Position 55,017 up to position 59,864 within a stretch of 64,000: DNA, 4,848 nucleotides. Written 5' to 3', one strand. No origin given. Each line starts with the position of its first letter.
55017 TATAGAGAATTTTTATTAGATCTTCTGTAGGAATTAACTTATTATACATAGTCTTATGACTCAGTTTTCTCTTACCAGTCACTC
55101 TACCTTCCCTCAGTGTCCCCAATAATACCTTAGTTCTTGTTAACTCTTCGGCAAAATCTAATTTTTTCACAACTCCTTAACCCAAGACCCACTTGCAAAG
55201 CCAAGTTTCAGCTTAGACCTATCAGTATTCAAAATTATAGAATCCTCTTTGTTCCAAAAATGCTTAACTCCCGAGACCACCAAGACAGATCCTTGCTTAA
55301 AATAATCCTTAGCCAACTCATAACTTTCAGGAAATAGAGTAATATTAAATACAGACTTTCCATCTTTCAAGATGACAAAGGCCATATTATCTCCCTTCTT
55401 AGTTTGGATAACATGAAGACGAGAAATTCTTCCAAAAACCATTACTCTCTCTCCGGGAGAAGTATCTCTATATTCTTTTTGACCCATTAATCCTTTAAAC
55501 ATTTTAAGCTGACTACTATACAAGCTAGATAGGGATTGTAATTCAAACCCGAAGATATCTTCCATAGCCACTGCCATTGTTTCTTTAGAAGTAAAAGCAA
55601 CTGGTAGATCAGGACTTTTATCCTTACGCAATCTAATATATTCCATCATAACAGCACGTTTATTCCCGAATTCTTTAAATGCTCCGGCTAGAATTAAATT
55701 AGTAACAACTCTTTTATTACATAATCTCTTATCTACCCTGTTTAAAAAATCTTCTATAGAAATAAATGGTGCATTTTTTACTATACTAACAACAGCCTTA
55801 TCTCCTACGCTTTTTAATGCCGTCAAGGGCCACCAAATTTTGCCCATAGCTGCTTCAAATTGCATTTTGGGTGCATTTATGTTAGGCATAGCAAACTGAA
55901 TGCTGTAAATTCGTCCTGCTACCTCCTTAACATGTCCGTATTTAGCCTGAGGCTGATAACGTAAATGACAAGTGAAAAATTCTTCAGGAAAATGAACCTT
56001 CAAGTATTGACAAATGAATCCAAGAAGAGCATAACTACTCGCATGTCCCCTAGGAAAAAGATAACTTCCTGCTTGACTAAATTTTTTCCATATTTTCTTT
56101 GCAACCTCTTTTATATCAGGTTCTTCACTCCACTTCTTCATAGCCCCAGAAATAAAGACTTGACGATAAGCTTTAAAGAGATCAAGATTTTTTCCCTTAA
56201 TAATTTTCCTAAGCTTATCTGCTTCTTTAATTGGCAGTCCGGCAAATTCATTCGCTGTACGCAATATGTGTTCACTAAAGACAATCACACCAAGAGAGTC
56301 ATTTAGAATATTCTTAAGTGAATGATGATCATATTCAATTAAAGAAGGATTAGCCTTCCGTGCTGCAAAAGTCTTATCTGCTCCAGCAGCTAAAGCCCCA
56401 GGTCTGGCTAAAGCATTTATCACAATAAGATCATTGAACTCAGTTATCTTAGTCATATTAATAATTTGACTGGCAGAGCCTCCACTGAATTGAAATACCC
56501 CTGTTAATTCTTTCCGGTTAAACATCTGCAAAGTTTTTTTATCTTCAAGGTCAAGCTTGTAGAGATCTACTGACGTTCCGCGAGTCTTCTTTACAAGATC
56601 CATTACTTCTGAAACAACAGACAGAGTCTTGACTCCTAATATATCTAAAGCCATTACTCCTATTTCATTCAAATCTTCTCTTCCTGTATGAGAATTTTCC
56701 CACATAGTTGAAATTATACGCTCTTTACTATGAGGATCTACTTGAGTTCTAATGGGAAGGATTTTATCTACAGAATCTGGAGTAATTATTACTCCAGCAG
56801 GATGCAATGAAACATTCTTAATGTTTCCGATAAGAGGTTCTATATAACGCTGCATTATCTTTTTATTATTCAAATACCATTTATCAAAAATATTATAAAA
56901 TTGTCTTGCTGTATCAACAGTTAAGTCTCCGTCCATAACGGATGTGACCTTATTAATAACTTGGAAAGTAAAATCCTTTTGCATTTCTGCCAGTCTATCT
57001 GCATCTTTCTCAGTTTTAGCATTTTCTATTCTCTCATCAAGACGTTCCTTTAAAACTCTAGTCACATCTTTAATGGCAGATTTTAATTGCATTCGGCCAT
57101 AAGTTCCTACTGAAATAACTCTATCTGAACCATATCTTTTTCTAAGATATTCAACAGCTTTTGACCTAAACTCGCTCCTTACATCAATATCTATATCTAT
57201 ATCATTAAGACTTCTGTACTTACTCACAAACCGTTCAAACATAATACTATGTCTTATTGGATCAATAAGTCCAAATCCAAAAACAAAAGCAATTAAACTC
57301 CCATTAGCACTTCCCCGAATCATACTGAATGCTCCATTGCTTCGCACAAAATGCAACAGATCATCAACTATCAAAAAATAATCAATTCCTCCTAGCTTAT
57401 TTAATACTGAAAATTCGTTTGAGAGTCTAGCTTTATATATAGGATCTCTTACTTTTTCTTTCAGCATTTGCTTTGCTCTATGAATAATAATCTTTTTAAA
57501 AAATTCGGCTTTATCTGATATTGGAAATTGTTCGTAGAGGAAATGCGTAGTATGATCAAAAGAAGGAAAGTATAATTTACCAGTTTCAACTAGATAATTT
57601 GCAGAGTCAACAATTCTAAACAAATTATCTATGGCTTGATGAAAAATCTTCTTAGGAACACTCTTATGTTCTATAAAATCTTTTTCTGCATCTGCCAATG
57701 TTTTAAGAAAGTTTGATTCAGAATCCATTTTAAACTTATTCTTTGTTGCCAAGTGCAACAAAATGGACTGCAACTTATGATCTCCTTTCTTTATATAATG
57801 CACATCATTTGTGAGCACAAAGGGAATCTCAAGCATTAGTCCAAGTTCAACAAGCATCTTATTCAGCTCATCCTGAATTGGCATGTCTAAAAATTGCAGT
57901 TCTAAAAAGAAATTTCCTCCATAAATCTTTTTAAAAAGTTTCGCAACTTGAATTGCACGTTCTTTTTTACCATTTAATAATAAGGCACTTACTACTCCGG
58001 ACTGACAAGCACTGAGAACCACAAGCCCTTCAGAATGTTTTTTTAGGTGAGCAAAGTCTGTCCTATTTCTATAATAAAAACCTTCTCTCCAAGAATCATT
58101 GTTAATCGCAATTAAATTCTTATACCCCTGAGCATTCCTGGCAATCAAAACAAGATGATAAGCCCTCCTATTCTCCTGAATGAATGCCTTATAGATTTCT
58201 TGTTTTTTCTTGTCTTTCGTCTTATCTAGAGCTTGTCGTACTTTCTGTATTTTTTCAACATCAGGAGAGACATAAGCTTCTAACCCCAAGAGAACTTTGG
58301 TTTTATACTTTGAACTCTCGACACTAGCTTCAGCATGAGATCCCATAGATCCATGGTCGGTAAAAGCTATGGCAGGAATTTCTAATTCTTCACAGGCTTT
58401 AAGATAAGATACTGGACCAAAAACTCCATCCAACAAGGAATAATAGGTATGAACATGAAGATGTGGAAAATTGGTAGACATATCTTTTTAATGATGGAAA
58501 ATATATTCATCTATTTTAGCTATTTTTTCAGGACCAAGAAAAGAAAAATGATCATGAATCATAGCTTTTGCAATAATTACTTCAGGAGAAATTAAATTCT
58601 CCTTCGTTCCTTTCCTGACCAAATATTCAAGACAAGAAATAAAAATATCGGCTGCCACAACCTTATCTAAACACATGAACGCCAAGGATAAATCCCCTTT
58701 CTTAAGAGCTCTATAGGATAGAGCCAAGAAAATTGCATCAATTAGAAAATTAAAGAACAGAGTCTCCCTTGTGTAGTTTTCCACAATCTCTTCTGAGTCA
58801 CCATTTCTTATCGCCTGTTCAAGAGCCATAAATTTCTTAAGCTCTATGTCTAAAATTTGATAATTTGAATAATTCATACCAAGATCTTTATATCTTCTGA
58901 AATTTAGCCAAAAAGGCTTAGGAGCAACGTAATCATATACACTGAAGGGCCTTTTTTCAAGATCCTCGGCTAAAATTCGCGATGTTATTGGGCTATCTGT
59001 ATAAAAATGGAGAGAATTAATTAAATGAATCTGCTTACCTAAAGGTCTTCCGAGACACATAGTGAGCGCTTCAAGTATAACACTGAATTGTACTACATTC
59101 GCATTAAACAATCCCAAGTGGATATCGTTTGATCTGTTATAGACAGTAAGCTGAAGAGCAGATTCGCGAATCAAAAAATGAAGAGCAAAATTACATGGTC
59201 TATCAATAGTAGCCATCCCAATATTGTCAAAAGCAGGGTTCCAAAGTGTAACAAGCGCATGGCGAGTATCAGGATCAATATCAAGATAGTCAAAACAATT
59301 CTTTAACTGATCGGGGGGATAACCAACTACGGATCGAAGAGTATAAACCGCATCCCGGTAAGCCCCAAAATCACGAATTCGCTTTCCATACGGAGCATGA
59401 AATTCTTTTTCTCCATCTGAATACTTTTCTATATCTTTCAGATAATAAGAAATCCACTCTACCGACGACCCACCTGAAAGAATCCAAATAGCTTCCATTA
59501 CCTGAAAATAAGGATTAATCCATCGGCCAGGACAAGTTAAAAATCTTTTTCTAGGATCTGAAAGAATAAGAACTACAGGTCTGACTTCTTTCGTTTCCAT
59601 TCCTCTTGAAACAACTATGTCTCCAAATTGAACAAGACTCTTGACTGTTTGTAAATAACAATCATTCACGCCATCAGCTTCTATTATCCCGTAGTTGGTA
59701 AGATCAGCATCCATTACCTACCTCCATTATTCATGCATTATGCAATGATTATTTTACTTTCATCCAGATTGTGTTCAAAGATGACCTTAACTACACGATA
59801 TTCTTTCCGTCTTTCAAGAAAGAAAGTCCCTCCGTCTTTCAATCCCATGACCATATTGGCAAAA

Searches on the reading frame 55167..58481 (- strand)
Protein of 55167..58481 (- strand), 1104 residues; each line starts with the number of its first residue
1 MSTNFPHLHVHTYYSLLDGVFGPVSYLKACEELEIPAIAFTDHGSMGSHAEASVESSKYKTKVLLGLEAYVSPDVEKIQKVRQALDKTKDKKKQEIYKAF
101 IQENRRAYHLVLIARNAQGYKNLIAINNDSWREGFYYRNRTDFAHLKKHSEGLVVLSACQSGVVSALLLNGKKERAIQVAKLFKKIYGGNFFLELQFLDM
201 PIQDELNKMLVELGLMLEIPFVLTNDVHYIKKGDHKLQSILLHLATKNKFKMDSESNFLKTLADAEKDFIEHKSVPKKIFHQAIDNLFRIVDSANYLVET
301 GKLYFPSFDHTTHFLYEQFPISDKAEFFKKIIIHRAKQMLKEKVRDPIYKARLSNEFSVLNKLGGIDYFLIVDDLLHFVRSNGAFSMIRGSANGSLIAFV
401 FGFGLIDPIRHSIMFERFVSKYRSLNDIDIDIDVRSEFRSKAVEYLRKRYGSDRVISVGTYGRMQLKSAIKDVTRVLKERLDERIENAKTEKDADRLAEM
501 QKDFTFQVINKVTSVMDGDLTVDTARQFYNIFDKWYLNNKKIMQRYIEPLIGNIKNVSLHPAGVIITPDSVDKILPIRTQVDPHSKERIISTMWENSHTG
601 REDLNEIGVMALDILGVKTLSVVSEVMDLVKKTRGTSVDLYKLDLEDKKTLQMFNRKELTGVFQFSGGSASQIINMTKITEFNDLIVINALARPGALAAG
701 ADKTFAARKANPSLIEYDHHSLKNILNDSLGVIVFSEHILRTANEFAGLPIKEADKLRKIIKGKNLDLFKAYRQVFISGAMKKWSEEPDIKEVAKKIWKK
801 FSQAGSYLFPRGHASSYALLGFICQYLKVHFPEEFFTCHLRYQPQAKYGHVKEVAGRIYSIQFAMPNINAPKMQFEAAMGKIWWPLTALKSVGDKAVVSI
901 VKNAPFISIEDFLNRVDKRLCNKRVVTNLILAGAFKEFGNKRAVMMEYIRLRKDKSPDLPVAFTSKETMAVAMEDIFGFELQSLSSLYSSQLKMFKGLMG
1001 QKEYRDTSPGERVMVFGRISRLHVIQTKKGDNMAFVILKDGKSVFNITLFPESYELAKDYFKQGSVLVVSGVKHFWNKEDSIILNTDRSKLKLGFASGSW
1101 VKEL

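Call 15: search_protein_families(library=pfam, proteins=[window:55167-58481:-], max_evalue=0.01)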
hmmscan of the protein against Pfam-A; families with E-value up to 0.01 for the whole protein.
window:55167-58481:- (1104 aa): 6 families
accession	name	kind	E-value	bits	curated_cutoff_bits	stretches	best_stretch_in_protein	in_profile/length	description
PF07733.18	DNA_pol3_alpha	-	1.3e-46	159.8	23.9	1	328-616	3-260/260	Bacterial DNA polymerase III alpha NTPase domain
PF17657.6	DNA_pol3_finger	-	5.7e-40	136.8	22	1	619-782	1-164/166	Bacterial DNA polymerase III alpha subunit finger domain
PF02811.25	PHP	-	9.6e-38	130.5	26.4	1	7-196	1-162/164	PHP domain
PF14579.12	HHH_6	-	1.1e-17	64.4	25.6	1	861-943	2-88/90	Helix-hairpin-helix motif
PF01336.31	tRNA_anti-codon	-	1.5e-07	31.7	27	1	1013-1079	1-63/75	OB-fold nucleic acid binding domain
PF13742.12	tRNA_anti_2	-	0.0077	16.9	27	0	1011-1081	20-86/95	OB-fold nucleic acid binding domain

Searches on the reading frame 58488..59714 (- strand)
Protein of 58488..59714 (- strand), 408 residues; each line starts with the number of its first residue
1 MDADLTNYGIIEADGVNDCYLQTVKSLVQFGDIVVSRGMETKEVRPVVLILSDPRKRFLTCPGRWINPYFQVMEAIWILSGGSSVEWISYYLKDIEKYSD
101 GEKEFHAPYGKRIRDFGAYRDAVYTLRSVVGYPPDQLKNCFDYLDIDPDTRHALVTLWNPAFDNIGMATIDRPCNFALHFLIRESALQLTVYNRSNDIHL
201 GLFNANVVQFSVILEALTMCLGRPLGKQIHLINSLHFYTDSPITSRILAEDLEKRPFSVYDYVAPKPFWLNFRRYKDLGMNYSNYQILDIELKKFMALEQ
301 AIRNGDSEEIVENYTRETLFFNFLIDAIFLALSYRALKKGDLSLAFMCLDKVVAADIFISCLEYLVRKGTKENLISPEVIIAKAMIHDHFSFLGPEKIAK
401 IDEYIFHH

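Call 15: search_protein_families(library=pfam, proteins=[window:58488-59714:-], max_evalue=0.01)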
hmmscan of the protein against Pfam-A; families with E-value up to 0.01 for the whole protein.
window:58488-59714:- (408 aa): 1 family
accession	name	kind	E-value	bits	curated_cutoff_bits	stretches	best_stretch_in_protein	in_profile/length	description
PF00303.24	Thymidylat_synt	-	1.4e-19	70.7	24.3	1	69-241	53-214/266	Thymidylate synthase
